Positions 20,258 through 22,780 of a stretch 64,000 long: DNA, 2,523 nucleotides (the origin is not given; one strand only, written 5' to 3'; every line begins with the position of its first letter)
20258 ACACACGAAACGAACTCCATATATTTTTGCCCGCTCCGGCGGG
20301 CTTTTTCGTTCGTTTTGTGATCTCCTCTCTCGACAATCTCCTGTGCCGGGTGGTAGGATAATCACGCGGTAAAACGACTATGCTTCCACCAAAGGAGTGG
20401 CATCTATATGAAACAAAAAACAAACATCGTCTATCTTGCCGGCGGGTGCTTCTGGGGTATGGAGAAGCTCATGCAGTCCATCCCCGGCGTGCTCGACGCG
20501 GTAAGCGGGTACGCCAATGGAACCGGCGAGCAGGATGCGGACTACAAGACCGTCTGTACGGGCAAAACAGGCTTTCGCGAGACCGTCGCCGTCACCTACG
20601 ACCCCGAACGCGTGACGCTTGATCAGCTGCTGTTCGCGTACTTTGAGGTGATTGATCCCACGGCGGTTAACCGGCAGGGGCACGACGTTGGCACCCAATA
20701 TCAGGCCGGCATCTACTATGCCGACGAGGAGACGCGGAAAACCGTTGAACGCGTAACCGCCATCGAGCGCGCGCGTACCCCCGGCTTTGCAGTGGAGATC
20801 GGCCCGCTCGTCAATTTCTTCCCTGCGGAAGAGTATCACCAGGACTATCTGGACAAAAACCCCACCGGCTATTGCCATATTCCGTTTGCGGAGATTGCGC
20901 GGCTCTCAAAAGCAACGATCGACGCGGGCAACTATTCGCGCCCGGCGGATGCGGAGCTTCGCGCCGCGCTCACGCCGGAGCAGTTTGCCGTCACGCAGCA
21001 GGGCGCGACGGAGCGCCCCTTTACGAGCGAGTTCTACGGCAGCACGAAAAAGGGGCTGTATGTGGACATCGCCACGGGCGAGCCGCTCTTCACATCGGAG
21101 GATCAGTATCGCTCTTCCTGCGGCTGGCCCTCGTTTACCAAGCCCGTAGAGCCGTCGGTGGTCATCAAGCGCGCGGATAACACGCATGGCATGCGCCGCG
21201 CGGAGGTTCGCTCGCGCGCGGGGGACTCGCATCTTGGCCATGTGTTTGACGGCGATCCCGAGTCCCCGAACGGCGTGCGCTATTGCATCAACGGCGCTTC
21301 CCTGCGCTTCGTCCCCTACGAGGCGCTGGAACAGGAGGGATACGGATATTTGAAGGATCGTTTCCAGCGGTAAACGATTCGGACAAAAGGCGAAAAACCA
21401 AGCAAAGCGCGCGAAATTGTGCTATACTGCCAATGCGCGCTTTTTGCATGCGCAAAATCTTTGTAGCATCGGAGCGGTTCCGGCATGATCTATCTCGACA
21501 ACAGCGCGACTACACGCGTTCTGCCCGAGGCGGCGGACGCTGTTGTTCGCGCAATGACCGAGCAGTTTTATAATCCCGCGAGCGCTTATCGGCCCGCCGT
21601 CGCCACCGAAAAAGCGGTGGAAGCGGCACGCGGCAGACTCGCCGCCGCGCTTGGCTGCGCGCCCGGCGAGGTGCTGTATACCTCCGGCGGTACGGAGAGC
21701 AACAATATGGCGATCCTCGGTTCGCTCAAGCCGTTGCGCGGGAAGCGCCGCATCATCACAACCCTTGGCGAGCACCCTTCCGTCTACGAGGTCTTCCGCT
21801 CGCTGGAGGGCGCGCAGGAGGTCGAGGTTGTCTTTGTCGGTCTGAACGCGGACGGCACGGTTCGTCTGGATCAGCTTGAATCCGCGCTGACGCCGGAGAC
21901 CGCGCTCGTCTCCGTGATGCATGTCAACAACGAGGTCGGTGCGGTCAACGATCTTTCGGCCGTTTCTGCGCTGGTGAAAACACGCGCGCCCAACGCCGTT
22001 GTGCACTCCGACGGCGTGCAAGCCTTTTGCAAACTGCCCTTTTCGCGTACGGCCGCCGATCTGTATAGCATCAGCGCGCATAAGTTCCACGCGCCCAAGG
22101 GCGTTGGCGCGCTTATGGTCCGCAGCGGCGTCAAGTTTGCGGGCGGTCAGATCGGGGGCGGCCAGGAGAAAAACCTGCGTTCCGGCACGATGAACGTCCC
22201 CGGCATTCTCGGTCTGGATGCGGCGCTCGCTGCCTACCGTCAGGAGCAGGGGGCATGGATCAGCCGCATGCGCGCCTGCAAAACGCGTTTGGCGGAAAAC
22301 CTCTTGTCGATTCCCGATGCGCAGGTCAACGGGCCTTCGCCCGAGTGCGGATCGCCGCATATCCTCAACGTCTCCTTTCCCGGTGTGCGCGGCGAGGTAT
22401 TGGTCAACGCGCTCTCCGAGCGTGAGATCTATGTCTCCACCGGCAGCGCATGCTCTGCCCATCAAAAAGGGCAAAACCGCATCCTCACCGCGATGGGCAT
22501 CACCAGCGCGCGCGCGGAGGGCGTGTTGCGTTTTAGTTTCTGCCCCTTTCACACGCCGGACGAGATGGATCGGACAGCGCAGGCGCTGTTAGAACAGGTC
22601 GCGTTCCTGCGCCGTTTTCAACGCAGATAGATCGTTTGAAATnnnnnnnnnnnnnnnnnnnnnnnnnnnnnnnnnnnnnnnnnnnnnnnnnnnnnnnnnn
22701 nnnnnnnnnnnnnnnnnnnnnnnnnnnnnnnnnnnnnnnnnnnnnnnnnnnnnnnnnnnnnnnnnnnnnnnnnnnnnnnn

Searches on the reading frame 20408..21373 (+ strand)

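Call 70: search_protein_families(library=pfam, proteins=[window:20408-21373:+], max_evalue=0.001)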
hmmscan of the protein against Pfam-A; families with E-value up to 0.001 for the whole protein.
window:20408-21373:+ (321 aa): 2 families
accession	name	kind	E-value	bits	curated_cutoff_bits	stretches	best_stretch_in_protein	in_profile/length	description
PF01625.27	PMSR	-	8e-55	185.7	23.7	1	8-157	2-153/153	Peptide methionine sulfoxide reductase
PF01641.26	SelR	-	6.4e-43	145.8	24.9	1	188-303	1-116/116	SelR domain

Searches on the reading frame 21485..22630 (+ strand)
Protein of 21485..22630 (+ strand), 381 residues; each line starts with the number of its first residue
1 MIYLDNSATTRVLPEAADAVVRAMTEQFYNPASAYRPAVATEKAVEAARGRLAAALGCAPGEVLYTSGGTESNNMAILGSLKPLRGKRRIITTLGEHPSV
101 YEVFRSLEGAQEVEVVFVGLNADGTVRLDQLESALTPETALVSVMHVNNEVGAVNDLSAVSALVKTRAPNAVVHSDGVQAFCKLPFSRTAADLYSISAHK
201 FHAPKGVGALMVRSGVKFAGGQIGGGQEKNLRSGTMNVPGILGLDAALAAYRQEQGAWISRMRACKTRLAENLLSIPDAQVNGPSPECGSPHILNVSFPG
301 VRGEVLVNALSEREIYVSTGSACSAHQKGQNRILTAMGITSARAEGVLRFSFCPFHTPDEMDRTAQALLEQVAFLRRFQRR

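Call 70: search_protein_families(library=pfam, proteins=[window:21485-22630:+], max_evalue=0.001)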
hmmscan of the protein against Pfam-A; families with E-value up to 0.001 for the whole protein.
window:21485-22630:+ (381 aa): 1 family
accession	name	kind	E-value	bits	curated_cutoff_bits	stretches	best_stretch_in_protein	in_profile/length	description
PF00266.25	Aminotran_5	-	1.2e-65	222.4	21.5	1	2-363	1-370/371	Aminotransferase class-V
